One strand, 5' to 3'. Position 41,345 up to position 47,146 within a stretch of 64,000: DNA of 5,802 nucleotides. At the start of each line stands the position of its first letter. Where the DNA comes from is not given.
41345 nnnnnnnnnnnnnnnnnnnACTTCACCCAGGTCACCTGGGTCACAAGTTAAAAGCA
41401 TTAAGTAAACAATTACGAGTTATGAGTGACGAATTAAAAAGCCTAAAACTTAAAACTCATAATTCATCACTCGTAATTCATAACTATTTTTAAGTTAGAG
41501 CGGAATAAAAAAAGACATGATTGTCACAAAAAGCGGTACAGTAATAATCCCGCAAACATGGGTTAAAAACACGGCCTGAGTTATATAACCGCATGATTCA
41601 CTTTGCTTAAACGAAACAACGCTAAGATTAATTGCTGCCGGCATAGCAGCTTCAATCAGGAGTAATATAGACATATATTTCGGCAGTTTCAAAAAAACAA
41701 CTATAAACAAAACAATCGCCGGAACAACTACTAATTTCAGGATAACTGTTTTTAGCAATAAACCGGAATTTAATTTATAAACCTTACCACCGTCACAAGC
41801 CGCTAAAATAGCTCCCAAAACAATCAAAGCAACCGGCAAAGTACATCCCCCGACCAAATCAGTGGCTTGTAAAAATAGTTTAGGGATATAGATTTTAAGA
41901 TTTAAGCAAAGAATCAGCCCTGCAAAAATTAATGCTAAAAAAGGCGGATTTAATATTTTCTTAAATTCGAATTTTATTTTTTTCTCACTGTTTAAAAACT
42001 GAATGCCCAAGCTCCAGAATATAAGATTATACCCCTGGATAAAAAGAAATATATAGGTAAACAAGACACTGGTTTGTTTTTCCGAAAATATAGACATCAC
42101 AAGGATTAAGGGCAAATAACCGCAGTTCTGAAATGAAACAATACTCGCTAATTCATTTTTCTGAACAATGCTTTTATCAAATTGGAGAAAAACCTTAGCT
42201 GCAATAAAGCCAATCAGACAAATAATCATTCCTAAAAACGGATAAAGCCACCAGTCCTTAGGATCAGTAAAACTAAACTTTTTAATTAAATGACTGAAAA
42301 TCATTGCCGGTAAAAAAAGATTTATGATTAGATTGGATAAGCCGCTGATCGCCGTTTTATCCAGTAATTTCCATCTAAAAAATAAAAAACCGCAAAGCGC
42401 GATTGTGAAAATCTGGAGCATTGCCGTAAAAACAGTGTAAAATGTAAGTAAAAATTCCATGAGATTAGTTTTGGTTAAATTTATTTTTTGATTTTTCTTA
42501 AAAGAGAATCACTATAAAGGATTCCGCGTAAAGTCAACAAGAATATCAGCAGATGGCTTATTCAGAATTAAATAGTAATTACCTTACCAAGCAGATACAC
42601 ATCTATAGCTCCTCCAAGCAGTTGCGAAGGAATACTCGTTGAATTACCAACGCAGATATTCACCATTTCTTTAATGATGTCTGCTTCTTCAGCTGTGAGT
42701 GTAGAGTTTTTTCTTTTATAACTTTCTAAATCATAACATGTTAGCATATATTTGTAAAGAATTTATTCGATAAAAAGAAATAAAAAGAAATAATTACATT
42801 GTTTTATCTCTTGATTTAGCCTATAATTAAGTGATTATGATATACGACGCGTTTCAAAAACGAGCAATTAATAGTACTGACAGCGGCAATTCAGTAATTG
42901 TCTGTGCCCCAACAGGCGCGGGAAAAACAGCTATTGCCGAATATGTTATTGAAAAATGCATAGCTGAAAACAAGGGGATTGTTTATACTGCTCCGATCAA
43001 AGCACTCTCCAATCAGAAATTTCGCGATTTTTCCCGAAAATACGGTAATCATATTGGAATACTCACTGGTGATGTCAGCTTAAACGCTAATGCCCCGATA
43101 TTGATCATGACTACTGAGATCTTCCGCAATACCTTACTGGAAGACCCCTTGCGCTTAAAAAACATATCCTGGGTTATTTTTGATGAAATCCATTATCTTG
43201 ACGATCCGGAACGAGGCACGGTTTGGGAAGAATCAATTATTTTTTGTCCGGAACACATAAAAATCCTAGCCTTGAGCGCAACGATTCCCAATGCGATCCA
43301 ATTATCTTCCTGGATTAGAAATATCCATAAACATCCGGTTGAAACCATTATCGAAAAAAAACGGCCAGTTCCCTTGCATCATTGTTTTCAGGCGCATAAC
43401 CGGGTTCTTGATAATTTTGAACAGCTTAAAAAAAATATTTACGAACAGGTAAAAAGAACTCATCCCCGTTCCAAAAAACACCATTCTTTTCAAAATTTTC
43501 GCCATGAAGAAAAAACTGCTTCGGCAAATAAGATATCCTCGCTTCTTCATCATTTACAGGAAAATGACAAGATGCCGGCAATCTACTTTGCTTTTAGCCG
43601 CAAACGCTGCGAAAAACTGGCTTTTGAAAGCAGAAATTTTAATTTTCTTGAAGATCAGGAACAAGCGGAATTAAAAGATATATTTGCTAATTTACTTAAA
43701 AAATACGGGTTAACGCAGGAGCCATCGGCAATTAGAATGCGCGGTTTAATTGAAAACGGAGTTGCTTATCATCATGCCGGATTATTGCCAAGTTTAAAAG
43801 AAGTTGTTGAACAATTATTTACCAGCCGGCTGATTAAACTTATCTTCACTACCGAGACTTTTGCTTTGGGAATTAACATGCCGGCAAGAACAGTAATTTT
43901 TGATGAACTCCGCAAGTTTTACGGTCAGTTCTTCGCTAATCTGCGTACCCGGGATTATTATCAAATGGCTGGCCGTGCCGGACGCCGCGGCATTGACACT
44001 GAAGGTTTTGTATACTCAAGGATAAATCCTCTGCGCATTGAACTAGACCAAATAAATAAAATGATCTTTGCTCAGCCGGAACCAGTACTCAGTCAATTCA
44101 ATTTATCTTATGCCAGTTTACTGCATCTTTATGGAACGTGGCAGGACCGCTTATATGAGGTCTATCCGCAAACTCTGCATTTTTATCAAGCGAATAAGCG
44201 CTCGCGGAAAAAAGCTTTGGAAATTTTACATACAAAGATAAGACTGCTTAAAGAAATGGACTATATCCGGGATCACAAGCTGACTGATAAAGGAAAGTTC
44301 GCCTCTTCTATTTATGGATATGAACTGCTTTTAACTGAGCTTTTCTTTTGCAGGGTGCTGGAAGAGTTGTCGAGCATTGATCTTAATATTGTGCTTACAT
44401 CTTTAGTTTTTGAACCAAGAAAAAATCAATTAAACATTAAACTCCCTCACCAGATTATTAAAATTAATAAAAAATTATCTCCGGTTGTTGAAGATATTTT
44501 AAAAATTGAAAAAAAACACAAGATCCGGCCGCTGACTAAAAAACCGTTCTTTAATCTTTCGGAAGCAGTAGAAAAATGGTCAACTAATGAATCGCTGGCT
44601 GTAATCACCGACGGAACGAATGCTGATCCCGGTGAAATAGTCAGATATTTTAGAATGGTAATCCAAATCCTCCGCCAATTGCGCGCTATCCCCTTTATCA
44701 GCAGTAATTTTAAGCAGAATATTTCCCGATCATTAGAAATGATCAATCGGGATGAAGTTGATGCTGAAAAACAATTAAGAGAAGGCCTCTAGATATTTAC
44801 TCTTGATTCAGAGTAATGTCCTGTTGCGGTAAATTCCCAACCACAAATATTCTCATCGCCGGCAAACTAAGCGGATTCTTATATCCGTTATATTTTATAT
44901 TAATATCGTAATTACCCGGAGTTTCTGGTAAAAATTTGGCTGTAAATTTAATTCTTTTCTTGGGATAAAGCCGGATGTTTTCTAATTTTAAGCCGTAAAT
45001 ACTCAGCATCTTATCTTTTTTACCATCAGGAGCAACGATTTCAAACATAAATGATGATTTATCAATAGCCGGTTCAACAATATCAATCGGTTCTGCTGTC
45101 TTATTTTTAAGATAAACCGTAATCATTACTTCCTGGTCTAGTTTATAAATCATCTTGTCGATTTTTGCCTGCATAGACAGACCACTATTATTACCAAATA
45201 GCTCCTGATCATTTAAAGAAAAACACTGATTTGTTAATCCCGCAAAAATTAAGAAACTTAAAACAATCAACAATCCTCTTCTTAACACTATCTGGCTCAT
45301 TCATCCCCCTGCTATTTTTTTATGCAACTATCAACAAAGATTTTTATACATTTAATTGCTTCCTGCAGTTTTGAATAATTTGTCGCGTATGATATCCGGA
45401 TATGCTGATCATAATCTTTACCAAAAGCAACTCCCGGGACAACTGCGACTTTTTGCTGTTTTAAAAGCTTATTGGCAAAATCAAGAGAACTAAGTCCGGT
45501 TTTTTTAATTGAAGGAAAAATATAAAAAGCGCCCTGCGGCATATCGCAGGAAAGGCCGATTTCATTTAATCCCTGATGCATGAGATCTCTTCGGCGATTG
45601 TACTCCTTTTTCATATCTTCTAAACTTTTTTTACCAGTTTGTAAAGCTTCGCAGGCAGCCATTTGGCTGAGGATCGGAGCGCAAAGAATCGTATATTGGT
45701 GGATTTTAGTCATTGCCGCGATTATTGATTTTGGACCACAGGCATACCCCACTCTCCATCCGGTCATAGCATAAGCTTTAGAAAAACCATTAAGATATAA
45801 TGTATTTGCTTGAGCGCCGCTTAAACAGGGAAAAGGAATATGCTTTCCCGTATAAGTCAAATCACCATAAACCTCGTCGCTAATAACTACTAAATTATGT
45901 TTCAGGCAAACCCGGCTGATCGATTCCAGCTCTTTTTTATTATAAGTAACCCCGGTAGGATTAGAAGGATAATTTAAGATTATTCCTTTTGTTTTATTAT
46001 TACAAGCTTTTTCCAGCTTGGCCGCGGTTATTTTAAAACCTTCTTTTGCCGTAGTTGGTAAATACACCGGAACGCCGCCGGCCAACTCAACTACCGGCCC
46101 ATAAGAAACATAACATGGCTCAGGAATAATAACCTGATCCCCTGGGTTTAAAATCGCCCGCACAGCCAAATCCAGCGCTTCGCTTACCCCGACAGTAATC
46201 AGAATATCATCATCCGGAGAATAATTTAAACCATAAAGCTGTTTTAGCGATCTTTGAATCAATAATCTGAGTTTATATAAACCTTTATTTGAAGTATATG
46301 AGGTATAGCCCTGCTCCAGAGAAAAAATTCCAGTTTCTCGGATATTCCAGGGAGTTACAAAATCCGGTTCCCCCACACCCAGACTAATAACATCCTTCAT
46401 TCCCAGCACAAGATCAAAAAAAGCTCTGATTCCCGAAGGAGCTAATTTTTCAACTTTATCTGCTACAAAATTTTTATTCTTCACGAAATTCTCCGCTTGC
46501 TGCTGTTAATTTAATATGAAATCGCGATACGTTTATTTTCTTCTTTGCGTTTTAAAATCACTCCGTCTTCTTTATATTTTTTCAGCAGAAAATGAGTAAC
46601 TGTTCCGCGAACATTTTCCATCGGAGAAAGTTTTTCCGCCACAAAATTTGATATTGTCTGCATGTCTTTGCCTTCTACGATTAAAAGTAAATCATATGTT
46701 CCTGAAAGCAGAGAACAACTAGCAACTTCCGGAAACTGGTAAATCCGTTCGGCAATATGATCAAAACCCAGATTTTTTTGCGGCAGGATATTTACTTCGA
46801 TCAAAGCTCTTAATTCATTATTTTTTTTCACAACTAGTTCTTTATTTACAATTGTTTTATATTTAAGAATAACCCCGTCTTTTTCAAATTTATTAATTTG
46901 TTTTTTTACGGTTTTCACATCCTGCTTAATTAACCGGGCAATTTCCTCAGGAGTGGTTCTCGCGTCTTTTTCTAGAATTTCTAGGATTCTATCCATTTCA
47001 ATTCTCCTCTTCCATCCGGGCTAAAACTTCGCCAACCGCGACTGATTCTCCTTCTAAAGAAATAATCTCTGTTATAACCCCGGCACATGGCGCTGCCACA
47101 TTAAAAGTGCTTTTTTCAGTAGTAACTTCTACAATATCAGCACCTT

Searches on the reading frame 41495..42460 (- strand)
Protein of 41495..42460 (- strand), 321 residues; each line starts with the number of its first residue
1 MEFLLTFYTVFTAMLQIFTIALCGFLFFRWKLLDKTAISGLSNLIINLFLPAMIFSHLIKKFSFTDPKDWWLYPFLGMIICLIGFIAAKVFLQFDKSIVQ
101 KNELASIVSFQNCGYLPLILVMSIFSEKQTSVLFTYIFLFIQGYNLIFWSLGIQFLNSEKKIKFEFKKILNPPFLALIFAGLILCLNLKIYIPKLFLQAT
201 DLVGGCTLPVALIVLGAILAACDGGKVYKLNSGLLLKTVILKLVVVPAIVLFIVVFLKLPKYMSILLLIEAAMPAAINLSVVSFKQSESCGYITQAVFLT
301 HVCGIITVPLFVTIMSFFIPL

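Call 6: search_protein_families(library=pfam, proteins=[window:41495-42460:-], max_evalue=0.01)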
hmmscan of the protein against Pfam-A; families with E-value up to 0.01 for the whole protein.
window:41495-42460:- (321 aa): 1 family
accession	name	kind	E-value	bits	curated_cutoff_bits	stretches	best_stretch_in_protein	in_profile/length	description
PF03547.23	Mem_trans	-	6.9e-39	133.9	25.7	1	10-311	2-342/343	Membrane transport protein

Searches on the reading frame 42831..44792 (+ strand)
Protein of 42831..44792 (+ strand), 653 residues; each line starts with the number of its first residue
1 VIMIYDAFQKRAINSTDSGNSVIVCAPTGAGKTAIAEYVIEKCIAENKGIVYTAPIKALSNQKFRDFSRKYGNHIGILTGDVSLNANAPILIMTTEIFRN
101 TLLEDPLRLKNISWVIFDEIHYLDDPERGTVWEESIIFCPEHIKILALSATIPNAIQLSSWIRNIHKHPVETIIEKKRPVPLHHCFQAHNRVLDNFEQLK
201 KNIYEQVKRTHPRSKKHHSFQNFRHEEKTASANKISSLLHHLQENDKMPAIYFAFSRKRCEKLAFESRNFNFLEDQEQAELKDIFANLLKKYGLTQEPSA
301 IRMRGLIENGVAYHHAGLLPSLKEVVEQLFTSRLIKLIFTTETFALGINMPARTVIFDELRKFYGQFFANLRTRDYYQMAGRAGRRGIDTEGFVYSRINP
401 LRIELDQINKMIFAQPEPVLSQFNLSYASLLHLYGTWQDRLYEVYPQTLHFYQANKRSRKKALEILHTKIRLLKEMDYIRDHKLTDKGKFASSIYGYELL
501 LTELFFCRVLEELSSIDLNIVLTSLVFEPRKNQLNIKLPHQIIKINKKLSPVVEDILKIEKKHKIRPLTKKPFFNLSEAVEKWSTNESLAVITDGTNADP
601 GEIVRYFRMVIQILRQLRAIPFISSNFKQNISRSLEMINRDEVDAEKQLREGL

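Call 55: search_protein_families(library=pfam, proteins=[window:42831-44792:+], max_evalue=0.001)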
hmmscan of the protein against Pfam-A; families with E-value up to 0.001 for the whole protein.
window:42831-44792:+ (653 aa): 6 families
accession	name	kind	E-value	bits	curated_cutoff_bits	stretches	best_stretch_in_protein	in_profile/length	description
PF00270.35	DEAD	-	1.6e-28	100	26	1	8-156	3-164/167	DEAD/DEAH box helicase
PF08148.17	DSHCT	-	6.9e-25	88.2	22.7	1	481-643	1-170/172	DSHCT (NUC185) domain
PF04851.21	ResIII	-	9e-12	45.6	22.5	1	9-153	8-163/164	Type III restriction enzyme, res subunit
PF00271.37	Helicase_C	-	1.3e-08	35.5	23.5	1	310-387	41-110/110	Helicase conserved C-terminal domain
PF22527.2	DEXQc_Suv3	-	1.3e-05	25.3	27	1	25-137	19-119/154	DEXQ-box helicase domain of Suv3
PF13401.12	AAA_22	-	8.6e-05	23.3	27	0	19-133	5-102/130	AAA domain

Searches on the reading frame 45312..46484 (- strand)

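Call 8: search_protein_families(library=pfam, proteins=[window:45312-46484:-], max_evalue=0.01)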
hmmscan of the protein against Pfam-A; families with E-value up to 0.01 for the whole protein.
window:45312-46484:- (390 aa): 5 families
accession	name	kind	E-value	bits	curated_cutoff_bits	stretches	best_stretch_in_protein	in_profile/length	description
PF00155.27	Aminotran_1_2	-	1.6e-72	245.1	19.7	1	30-378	1-359/361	Aminotransferase class I and II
PF01041.23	DegT_DnrJ_EryC1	-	2.1e-08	34.2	19.8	1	101-203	49-145/360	DegT/DnrJ/EryC1/StrS aminotransferase family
PF00266.25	Aminotran_5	-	8.1e-05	22.2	21.5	1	87-204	57-176/371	Aminotransferase class-V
PF01053.26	Cys_Met_Meta_PP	-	0.00011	21.3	27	1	99-235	76-204/381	Cys/Met metabolism PLP-dependent enzyme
PF01276.26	OKR_DC_1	-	0.00015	21.1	27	1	88-153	79-143/417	Orn/Lys/Arg decarboxylase, major domain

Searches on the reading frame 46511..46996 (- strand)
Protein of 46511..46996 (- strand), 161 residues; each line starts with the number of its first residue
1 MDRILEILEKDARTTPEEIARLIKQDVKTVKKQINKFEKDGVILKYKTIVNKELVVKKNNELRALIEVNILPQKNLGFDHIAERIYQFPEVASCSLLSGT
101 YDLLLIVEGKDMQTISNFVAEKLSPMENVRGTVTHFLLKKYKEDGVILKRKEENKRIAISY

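Call 7: search_protein_families(library=pfam, proteins=[window:46511-46996:-], max_evalue=0.01)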
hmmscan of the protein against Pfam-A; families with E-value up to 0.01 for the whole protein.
window:46511-46996:- (161 aa): 9 families
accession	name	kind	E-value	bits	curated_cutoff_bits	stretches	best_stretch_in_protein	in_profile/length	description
PF01037.27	AsnC_trans_reg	-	5.2e-17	61.9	25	1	66-139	1-72/73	Lrp/AsnC ligand binding domain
PF13412.12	HTH_24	-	1e-10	41.5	21.9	1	3-43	7-47/48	Winged helix-turn-helix DNA-binding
PF13404.12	HTH_AsnC-type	-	0.00028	21.1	27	1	3-32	7-36/42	AsnC-type helix-turn-helix domain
PF22482.2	AsnC_trans_reg_3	-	0.00074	20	24.4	1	79-147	25-92/95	PF0864 C-terminal dimeric alpha+beta barrel domain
PF25212.1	HVO_A0114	-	0.0016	18.7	27.6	1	4-56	27-79/84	HVO_A0114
PF12840.13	HTH_20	-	0.0024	18.3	27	1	3-43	8-48/51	Helix-turn-helix domain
PF07900.17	DUF1670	-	0.0054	16.6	25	1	7-49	99-142/220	Protein of unknown function (DUF1670)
PF01047.28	MarR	-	0.0073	16.6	24.6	0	3-47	7-51/59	MarR family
PF13545.12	HTH_Crp_2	-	0.0075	16.7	27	0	14-47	23-57/70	Crp-like helix-turn-helix domain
